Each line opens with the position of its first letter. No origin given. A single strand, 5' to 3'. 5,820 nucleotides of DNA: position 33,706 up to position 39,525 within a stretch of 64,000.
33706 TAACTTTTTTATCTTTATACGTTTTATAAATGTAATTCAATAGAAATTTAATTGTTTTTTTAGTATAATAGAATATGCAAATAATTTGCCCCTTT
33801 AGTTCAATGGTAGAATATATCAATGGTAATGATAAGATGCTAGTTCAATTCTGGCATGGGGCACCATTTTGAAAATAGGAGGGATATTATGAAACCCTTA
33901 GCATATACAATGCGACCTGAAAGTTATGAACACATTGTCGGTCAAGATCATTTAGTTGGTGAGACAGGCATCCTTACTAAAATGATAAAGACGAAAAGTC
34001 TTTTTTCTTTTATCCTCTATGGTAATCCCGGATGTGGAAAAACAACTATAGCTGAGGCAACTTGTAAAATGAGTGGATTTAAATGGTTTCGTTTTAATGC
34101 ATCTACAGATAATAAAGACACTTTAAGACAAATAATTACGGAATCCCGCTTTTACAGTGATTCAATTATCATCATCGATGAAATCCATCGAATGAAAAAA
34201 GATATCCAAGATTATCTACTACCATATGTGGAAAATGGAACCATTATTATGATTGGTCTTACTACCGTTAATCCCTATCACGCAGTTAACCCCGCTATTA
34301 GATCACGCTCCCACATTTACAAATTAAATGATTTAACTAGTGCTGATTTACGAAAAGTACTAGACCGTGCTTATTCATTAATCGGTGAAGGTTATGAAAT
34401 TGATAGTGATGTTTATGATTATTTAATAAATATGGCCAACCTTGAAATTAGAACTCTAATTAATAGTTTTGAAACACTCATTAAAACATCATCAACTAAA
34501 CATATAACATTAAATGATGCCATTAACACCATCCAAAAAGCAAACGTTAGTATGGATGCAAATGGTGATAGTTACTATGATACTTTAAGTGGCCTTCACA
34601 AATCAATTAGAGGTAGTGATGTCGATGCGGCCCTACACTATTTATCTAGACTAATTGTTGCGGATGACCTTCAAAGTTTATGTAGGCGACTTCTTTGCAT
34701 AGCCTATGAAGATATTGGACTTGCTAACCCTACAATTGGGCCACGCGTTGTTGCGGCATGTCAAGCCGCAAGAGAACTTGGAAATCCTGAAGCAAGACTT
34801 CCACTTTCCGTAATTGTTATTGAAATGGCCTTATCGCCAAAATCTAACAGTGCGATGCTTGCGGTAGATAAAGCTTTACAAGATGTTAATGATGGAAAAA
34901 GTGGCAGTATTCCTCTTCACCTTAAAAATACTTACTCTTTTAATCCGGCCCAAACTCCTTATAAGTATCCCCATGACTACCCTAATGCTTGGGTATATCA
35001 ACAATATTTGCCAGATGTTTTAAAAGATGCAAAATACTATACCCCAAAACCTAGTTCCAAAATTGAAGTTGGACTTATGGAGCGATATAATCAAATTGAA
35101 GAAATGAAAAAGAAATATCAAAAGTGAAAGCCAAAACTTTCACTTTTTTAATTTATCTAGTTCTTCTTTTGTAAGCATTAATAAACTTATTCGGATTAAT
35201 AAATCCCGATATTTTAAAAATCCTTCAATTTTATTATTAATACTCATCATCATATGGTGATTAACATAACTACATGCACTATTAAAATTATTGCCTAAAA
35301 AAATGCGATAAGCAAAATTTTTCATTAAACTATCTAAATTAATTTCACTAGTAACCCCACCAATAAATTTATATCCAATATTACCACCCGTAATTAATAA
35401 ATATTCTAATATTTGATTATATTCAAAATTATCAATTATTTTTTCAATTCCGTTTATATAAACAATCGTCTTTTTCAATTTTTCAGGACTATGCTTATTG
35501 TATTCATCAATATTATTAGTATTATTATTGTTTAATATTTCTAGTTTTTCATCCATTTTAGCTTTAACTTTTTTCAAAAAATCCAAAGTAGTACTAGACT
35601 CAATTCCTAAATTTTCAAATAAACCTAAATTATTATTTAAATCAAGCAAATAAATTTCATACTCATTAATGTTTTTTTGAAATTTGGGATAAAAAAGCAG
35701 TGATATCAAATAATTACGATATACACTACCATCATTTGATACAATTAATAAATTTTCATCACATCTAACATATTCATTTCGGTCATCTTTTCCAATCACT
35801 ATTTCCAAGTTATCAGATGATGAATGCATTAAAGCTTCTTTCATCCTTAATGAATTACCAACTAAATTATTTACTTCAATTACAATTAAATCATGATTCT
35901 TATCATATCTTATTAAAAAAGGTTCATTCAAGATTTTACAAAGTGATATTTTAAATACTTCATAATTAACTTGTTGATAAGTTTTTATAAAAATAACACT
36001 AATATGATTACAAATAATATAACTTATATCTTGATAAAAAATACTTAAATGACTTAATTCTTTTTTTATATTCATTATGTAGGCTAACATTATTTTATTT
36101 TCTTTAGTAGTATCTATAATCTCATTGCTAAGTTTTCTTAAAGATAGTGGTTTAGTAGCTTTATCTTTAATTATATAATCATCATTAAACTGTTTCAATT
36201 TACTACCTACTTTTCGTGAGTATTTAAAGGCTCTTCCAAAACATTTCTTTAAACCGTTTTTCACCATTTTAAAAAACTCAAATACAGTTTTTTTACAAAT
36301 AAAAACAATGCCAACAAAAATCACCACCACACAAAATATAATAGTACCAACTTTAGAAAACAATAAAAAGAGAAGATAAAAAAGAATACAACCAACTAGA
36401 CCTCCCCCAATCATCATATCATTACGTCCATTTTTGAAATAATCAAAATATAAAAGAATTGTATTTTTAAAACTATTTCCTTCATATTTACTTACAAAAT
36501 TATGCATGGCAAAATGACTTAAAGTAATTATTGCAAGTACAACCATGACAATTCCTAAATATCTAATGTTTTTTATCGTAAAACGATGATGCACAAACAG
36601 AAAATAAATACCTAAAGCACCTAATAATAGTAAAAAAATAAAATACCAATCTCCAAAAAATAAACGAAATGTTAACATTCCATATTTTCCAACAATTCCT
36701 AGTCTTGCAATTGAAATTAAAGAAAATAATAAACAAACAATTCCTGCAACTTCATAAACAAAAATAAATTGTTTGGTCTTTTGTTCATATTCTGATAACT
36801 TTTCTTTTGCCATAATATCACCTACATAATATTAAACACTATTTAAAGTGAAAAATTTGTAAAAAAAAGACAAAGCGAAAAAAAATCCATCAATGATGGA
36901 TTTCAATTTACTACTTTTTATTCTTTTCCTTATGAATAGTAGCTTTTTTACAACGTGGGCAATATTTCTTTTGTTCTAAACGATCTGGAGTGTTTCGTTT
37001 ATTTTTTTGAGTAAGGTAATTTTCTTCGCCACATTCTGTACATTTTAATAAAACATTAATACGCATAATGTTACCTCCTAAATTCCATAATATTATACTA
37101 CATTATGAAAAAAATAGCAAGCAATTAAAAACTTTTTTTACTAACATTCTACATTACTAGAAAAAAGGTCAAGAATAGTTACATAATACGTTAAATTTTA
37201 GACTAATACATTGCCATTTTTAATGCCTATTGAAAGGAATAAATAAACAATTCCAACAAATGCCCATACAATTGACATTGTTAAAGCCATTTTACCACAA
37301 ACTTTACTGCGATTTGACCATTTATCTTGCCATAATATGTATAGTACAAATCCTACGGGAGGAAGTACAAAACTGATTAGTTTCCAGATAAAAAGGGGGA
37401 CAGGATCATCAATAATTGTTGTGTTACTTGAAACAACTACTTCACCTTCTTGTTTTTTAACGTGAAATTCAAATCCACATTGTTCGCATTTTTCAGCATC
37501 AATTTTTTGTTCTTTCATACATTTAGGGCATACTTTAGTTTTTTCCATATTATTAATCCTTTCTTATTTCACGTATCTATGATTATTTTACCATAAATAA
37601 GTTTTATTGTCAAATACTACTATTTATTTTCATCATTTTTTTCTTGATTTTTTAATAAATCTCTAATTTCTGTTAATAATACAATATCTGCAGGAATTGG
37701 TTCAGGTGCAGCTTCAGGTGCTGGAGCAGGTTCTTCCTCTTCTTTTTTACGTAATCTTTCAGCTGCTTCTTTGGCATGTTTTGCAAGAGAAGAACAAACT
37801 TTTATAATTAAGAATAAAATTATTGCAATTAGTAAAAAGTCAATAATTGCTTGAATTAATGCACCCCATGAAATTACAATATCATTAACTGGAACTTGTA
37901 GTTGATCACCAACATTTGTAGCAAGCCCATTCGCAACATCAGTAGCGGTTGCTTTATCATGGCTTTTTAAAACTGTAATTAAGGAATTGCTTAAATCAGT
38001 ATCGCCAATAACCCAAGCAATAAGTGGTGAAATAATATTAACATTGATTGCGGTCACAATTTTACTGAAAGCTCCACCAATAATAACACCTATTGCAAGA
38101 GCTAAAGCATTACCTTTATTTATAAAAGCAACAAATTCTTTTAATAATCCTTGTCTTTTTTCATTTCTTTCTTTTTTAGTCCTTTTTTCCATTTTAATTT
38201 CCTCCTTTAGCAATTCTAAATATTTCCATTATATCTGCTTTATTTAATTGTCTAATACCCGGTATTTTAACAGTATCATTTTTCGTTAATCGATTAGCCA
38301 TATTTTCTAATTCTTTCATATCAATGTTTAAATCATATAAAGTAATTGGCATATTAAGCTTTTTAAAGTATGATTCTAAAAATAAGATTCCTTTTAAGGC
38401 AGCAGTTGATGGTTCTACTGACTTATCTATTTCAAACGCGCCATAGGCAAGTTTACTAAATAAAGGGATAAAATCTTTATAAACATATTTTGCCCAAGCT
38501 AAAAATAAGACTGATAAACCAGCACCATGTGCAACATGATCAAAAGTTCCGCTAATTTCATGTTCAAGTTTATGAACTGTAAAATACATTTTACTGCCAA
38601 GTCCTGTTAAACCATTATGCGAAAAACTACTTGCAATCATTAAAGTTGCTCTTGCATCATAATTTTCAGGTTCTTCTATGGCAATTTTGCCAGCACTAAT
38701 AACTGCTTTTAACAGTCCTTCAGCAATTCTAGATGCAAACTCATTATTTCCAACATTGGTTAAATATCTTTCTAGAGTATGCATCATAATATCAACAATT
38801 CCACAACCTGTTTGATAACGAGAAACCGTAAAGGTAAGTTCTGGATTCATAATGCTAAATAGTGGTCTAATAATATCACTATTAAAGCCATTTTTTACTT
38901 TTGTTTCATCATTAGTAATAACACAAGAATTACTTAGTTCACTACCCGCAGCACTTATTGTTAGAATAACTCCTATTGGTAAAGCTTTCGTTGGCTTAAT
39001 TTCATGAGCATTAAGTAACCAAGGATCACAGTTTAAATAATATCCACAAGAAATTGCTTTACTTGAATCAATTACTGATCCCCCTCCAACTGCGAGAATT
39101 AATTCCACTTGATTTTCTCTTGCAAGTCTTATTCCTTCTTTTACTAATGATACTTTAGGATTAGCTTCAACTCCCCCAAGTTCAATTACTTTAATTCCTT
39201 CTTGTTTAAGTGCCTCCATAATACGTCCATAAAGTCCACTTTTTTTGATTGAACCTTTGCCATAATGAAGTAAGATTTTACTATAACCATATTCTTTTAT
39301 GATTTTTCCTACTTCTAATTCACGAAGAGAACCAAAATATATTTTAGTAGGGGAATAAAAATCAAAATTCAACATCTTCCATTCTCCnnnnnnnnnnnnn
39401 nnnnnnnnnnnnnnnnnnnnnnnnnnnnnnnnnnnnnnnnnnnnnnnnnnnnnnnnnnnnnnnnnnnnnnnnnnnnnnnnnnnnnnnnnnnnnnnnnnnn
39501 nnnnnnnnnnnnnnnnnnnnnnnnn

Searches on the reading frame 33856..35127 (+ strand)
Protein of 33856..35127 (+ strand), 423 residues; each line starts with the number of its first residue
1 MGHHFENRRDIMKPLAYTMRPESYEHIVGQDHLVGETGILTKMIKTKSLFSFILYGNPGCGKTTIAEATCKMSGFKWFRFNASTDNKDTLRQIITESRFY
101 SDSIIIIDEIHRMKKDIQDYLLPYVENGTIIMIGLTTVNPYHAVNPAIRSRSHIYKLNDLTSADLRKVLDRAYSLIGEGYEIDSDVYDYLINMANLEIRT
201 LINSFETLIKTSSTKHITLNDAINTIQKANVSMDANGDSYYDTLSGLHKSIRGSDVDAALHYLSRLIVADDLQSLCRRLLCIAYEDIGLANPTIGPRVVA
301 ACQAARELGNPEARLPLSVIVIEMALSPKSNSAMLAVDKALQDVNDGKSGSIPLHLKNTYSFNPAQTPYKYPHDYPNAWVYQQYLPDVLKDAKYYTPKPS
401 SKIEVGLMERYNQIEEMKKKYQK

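Call 23: search_protein_families(library=pfam, proteins=[window:33856-35127:+], max_evalue=0.000001)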
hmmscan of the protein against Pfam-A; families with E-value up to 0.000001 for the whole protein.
window:33856-35127:+ (423 aa): 5 families
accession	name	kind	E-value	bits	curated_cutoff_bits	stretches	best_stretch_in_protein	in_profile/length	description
PF12002.13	MgsA_C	-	4.7e-53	179.9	27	1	253-414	1-166/167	MgsA AAA+ ATPase C terminal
PF16193.11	AAA_assoc_2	-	5.5e-16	59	34.3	1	180-252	5-81/81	AAA C-terminal domain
PF00004.35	AAA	-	3.6e-15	57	21.2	1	53-152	2-123/131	ATPase family associated with various cellular activities (AAA)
PF05496.18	RuvB_N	-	1.4e-10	41.6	27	1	19-133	1-117/159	Holliday junction DNA helicase RuvB P-loop domain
PF07728.20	AAA_5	-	3.5e-08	34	22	1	52-134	2-99/139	AAA domain (dynein-related subfamily)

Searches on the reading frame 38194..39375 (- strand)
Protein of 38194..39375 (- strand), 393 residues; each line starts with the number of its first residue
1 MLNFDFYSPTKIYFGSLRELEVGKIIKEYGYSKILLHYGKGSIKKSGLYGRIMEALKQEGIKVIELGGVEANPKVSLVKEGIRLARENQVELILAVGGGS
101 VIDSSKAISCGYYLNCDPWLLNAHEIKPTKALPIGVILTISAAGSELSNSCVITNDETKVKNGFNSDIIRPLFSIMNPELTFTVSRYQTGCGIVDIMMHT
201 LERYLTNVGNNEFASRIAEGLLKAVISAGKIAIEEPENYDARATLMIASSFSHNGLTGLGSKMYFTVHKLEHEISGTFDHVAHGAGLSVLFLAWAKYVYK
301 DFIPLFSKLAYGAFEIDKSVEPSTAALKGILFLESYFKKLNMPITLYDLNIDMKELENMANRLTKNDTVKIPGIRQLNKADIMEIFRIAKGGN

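Call 22: search_protein_families(library=pfam, proteins=[window:38194-39375:-], max_evalue=0.000001)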
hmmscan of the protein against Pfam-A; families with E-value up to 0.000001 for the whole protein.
window:38194-39375:- (393 aa): 3 families
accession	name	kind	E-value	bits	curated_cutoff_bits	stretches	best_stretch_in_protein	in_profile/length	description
PF00465.25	Fe-ADH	-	2e-40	138.6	31.3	1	9-178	1-168/168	Iron-containing alcohol dehydrogenase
PF25137.1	ADH_Fe_C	-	9.6e-23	81.3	27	1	193-387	5-191/194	Fe-containing alcohol dehydrogenase family, C-terminal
PF13685.12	Fe-ADH_2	-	8.4e-09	36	28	1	22-110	10-95/149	Iron-containing alcohol dehydrogenase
